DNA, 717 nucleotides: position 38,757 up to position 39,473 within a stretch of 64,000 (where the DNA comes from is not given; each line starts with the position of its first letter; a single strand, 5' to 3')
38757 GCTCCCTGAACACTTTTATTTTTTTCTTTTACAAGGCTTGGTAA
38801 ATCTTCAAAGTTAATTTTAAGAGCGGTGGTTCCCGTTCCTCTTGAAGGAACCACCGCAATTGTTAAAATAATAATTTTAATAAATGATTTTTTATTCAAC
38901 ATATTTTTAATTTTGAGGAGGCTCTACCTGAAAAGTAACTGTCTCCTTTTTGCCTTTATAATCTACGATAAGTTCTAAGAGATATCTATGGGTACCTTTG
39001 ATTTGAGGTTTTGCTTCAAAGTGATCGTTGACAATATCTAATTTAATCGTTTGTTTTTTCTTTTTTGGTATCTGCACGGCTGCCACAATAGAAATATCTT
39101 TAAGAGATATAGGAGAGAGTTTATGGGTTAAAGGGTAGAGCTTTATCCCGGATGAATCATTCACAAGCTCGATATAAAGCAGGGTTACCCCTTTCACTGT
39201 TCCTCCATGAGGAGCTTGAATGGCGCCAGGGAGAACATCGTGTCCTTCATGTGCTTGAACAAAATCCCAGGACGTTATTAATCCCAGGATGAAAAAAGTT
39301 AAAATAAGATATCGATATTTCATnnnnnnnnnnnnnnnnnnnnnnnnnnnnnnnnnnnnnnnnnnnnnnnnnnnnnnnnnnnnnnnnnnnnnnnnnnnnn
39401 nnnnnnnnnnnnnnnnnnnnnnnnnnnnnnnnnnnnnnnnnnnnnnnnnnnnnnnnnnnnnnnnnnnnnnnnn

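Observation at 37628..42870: Heavy-metal RND efflux operon with repressor, pump and OMF but no membrane-fusion (adaptor) gene; a 138-aa His-bearing periplasmic ORF sits in its place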

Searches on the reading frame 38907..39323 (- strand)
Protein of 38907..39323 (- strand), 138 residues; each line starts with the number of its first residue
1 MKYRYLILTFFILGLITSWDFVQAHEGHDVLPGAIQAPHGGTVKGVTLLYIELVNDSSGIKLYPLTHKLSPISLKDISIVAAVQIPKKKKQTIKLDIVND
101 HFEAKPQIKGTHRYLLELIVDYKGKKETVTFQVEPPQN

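Call 3: search_protein_families(library=pfam, proteins=[window:38907-39323:-], max_evalue=0.1)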
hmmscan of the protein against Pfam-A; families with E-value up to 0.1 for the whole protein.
window:38907-39323:- (138 aa): 0 families

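Call 4: search_protein_families(library=ncbifam, proteins=[window:38907-39323:-], max_evalue=0.1)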
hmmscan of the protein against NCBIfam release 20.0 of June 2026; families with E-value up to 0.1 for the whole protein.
window:38907-39323:- (138 aa): 0 families

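Call 6: find_homologous_proteins(query=window:38907-39323:-, max_evalue=0.01)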
Query window:38907-39323:- (138 aa): 30 proteins with E <= 0.01 among 38 candidates.
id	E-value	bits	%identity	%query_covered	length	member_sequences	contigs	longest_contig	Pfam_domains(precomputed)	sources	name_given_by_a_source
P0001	8.3e-78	277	92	100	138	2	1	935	-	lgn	-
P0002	1.6e-63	231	74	100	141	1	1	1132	-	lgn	-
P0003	2.0e-44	169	57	100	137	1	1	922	-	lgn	-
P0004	3.5e-44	169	60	91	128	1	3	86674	-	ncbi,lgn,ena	-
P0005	7.2e-43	164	65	81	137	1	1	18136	-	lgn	-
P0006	8.5e-43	164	59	98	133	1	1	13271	-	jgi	-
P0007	2.4e-42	163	63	81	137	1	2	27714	-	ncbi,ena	-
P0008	1.0e-40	157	54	95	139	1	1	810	-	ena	-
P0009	2.7e-40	156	53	98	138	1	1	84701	-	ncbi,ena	-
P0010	5.0e-40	155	57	94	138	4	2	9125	-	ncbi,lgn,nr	ncbi:hypothetical protein K2X30_14230 [bacterium]|nr:hypothetical protein [bacterium]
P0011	1.1e-39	154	57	90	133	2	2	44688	-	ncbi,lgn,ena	-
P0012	1.6e-39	153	52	93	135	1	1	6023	-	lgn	-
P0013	4.6e-39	152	61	85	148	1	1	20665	-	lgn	-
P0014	6.7e-39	151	59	83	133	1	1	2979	-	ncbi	-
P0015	1.2e-38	151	58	100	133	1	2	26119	-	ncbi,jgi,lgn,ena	jgi:hypothetical protein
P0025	2.0e-33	134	52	88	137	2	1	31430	-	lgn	-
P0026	9.2e-32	128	49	95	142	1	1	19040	-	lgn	-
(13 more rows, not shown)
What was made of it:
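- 38907..39323 (-): 138-aa secreted protein. Signal peptide is about aa 1-24 (window 39252-39323), with predicted cleavage at VQA|HEGHD. His motifs: HEGHD (39237-39251) and APHGG (39201-39215). An Ig-like beta-sandwich covers aa 42-133. Proposed role: periplasmic metal chaperone for the pump. 30 close homologues (call 6).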

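Call 10: find_encoding_contigs(protein=P0004, flank=10000, max_places=3)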
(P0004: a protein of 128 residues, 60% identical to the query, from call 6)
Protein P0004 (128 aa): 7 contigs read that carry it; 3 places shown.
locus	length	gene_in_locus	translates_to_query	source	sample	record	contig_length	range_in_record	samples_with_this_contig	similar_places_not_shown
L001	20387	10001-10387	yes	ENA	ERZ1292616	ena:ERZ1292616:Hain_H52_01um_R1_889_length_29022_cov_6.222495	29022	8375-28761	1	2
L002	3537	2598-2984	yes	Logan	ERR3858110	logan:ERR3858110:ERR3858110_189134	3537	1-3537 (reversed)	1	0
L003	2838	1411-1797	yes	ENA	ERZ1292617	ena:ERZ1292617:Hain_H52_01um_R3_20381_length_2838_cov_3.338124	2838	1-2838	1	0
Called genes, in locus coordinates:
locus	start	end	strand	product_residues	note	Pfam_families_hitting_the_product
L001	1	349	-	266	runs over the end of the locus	PF12281:NTP_transf_8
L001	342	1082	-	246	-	PF09952:AbiEi_2 (weak)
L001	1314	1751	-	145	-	-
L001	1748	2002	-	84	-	-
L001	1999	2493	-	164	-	-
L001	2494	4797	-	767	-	-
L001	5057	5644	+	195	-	PF08212:Lipocalin_2, PF00061:Lipocalin (weak)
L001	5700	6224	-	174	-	-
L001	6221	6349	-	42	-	-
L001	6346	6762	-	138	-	-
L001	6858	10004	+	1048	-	PF00873:ACR_tran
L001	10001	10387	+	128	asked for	-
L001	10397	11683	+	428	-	PF02321:OEP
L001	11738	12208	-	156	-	PF00011:HSP20, PF17886:ArsA_HSP20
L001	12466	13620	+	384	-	PF03372:Exo_endo_phos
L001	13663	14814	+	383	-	PF01757:Acyl_transf_3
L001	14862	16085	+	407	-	PF02321:OEP (weak)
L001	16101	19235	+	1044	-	PF00873:ACR_tran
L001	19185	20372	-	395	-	PF13692:Glyco_trans_1_4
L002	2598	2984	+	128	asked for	-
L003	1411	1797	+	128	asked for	-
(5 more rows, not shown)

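Call 11: find_encoding_contigs(protein=P0009, flank=10000, max_places=2)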
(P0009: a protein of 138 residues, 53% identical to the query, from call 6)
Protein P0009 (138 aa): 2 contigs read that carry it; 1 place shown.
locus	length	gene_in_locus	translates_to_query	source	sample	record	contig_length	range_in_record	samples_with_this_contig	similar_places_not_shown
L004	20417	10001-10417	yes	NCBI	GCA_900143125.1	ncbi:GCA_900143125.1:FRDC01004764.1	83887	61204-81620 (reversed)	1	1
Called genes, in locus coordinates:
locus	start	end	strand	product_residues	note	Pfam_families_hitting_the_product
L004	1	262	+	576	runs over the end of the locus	PF03706:LPG_synthase_TM, PF13489:Methyltransf_23, PF08241:Methyltransf_11, PF08242:Methyltransf_12, PF13649:Methyltransf_25, PF13847:Methyltransf_31 (weak)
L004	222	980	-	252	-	PF16715:CDPS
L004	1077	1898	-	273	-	PF05275:CopB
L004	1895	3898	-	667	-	PF07732:Cu-oxidase_3, PF00394:Cu-oxidase, PF07731:Cu-oxidase_2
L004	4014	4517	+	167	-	-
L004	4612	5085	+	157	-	-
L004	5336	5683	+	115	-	-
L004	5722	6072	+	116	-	-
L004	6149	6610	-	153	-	-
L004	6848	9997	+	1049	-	PF00873:ACR_tran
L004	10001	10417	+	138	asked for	-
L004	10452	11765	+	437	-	PF02321:OEP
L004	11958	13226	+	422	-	PF02321:OEP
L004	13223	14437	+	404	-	PF19335:HMBD, PF25869:3HB_CusB (faint), PF25954:Beta-barrel_RND_2, PF25967:RND-MFP_C (weak)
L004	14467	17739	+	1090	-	PF00873:ACR_tran, PF03176:MMPL (weak), PF00873:ACR_tran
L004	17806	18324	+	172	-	-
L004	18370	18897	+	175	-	PF04542:Sigma70_r2, PF08281:Sigma70_r4_2, PF04545:Sigma70_r4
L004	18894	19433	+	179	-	-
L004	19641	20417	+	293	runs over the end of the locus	-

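Call 12: find_encoding_contigs(protein=P0025, flank=10000, max_places=2)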
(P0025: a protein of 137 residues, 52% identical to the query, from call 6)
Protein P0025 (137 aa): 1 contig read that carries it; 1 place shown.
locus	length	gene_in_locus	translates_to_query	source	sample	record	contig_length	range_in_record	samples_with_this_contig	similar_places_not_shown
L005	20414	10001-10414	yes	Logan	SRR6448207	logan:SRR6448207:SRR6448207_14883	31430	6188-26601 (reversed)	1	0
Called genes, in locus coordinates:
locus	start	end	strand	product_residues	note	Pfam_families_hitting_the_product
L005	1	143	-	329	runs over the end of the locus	-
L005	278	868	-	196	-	PF04264:YceI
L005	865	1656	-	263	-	-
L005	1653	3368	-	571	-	-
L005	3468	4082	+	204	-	-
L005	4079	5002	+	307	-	-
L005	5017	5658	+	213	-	-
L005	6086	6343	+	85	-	PF07635:PSCyt1 (weak)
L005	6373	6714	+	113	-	PF02583:Trns_repr_metal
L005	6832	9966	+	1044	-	PF00873:ACR_tran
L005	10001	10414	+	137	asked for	-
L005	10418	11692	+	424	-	PF02321:OEP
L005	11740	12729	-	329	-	-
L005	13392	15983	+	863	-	PF00270:DEAD, PF22527:DEXQc_Suv3, PF12029:DUF3516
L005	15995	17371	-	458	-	-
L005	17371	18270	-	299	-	-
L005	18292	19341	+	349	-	PF03435:Sacchrp_dh_NADP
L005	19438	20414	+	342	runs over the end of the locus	-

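Call 13: find_encoding_contigs(protein=P0026, flank=10000, max_places=2)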
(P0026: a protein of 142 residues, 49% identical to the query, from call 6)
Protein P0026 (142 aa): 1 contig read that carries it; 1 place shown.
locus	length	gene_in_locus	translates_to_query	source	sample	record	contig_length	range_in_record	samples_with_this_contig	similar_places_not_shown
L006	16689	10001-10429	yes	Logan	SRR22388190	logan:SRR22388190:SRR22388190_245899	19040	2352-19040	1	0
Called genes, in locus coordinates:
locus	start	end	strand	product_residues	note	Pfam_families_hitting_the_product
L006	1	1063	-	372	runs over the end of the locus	PF25919:BSH_CusB, PF25973:BSH_CzcB, PF25869:3HB_CusB, PF25954:Beta-barrel_RND_2, PF25967:RND-MFP_C (weak), PF25975:CzcB_C, PF25989:YknX_C (weak)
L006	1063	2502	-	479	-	PF02321:OEP (faint)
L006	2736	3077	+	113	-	-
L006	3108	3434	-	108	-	-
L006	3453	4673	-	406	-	-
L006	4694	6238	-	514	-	PF00015:MCPsignal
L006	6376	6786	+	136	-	-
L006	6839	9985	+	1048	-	PF00873:ACR_tran, PF03176:MMPL (faint), PF02355:SecD_SecF_C (weak)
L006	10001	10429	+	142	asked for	-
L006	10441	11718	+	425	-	PF02321:OEP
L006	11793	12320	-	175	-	PF01047:MarR, PF12802:MarR_2, PF13463:HTH_27 (faint)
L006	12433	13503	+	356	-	PF00724:Oxidored_FMN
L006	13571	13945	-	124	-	PF00903:Glyoxalase, PF12681:Glyoxalase_2 (weak)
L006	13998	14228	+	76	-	-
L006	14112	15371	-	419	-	-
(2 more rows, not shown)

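Call 15: search_solved_structures(query=A1, max_evalue=10, show_alignments=3)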
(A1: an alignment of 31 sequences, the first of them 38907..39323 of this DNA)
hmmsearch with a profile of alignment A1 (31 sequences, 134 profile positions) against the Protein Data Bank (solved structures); distinct sequences matched with E-value up to 10: 4.
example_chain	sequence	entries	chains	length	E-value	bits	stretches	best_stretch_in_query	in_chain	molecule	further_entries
4ec6_A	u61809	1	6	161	0.058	16.5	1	98-133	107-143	Putative uncharacterized protein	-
2efv_A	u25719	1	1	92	0.43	13.7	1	37-99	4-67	Hypothetical protein MJ0366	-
6pq8_A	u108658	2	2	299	0.47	13.5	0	84-127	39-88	Beta-lactamase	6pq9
7ow7_e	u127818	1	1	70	0.51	13.4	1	81-128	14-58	60S ribosomal protein L38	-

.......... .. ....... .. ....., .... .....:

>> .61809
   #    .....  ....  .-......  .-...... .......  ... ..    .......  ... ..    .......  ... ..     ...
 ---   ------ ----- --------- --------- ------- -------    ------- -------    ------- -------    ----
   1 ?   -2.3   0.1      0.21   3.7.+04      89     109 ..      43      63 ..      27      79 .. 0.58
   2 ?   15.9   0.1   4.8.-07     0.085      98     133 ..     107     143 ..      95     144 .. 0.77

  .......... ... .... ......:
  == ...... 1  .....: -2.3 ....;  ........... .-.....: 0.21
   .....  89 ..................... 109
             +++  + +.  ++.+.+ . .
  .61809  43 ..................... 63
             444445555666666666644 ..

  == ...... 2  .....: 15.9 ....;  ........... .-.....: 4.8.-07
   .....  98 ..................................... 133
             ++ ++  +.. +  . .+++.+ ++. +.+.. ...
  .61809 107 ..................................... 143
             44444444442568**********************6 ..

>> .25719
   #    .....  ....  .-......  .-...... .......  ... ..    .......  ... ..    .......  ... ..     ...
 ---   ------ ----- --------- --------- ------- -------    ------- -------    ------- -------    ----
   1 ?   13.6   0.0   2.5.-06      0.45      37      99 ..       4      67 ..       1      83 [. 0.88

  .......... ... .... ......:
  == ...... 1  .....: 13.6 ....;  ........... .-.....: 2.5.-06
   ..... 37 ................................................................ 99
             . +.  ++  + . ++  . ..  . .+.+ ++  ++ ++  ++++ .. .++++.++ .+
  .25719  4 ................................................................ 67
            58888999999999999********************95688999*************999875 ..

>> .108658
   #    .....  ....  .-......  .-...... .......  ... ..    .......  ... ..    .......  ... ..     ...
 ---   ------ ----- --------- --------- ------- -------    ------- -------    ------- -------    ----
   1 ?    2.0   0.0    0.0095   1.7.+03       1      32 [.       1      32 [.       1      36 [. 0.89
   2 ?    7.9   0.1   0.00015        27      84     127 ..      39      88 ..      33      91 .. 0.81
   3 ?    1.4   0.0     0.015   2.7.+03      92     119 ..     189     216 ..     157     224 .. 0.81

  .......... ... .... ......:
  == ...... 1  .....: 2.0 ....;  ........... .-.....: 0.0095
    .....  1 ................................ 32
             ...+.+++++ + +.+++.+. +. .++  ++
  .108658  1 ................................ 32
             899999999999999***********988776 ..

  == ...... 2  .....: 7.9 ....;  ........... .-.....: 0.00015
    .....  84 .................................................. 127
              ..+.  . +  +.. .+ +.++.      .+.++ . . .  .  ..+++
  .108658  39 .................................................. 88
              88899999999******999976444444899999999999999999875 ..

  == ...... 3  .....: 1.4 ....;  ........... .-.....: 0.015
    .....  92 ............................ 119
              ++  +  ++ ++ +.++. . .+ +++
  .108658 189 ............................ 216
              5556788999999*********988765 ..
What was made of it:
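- Tried and rejected: Nothing significant (call 15).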

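Call 16: predict_structure(alignment_id=A1)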
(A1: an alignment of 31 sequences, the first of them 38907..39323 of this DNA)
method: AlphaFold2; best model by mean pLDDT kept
length: 138 residues; sequences in the alignment: 31
mean_pLDDT: 84.2   pTM: 0.70
mean pLDDT of the five models: 84.2, 83.0, 82.6, 81.8, 81.6
residues with pLDDT >= 90: 92; 70-90: 11; 50-70: 23; < 50: 12
segments of 3 or more residues with pLDDT < 50: 24-31
pLDDT, mean of each block of 10 residues (from residue 1): 57 55 48 74 95 95 96 98 95 97 92 94 97 86
secondary structure, 60 per line:
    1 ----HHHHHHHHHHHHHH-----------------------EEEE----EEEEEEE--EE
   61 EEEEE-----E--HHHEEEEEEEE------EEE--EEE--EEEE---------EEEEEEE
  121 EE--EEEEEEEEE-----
elements in order: H5-18 E42-45 E50-56 E59-65 E77-84 E91-93 E96-98 E101-104 E114-122 E125-133
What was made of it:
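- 38907..39323 (-): AF2 model pLDDT 84 (call 16).
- The protein has a confident, independent Ig-like fold (call 16).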

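Call 18: search_protein_representatives(alignment_id=A1)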
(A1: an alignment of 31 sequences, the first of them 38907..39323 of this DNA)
Query: 31 sequences, 134 profile positions. Proteins with E-value up to 0.001 (for the whole library): 370; up to 1e-10: 191; up to 1e-30: 26. The best 150 are listed.
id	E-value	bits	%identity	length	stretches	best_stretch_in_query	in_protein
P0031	1.4e-46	173.9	-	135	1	1-133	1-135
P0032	1.2e-45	170.9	-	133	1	2-133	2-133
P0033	5.6e-40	152.5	-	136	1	7-133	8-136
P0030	1.8e-39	150.9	-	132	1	1-132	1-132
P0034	2.1e-39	150.7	-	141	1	1-134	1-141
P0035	5.3e-38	146.1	-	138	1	1-133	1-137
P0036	5.9e-38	146.0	-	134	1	4-132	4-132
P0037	3.6e-37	143.5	-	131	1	7-134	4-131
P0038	6.9e-37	142.5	-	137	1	5-133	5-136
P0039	2.7e-36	140.6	-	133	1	1-134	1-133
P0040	4.6e-35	136.6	-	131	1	6-132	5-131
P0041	5.7e-35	136.3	-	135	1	6-133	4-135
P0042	8.4e-35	135.8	-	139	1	1-133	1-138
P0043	8.7e-35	135.7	-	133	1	5-133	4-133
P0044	1.0e-34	135.5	-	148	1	6-133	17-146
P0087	8.5e-25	103.4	-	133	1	3-132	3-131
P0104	3.8e-22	94.8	-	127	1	10-133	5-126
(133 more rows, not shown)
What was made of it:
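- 38907..39323 (-): The family profile finds 370 clusters (call 18).
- Of the 150 best family representatives listed (370 clusters in all), nearly all are 112-171 aa and stand-alone, apart from a few shorter fragments and one 219-aa protein joined to a pump C-terminus (call 18).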

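Call 21: find_related_loci(query=A1, collection=genome_contigs, flank=10000)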
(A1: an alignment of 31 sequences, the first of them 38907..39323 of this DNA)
Query A1 (138 aa) in genome_contigs; peptide patterns used: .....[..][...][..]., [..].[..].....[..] (x = any residue, [..] = any of these).
76 stretches matched a pattern; 9 encode a relative of the query (tblastn E <= 1e-3); 9 distinct loci.
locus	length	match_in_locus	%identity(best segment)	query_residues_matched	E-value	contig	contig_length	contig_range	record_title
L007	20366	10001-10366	60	10-135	4e-50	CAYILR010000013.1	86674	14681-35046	MAG TPA_asm: uncultured Bacteriovoracaceae bacterium isolate ERP119705_co22_306 genome assembly, contig: NODE_119_length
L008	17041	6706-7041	63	24-135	2e-48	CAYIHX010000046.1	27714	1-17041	MAG TPA_asm: uncultured Bacteriovoracaceae bacterium isolate ERP119705_co22_393 genome assembly, contig: NODE_1382_lengt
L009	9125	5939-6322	57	6-135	4e-47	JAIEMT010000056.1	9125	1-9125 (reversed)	MAG: bacterium isolate co.spades.CONCOCT.2.5kb_126 c_000000000066, whole genome shotgun sequence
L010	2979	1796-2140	59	21-135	7e-45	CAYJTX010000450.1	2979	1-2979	MAG TPA_asm: uncultured Bacteriovoracaceae bacterium isolate ERP125453_co1_289 genome assembly, contig: NODE_48990_lengt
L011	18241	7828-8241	53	3-138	1e-42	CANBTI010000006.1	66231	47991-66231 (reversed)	MAG: Bdellovibrionales bacterium isolate JR-MC-C-240519-135 genome assembly, contig: JR-MC-C-240519-C150, whole genome s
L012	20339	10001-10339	56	24-135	4e-39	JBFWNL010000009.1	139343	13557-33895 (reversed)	MAG: Bacteriovoracia bacterium isolate CA_2019_TPBF_111 NODE_1150_length_139343_cov_7.576564_TPBF, whole genome shotgun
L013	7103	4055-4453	45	4-135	1e-36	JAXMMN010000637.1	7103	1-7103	MAG: Bdellovibrionales bacterium isolate NC_concoct.bin.29 k141_61484, whole genome shotgun sequence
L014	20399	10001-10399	47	6-135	1e-35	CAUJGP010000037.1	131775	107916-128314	MAG: Bdellovibrionota bacterium isolate KLAP115 genome assembly, contig: KLAP115_251843, whole genome shotgun sequence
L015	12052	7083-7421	48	24-135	3e-32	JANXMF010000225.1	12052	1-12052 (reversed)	MAG: Pseudobdellovibrionaceae bacterium isolate 336R_concoct_85_sub 336R_k141_873409, whole genome shotgun sequence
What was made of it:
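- On Canonical tripartite RND efflux system: The genome-wide scan allowance was already used (call 21).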
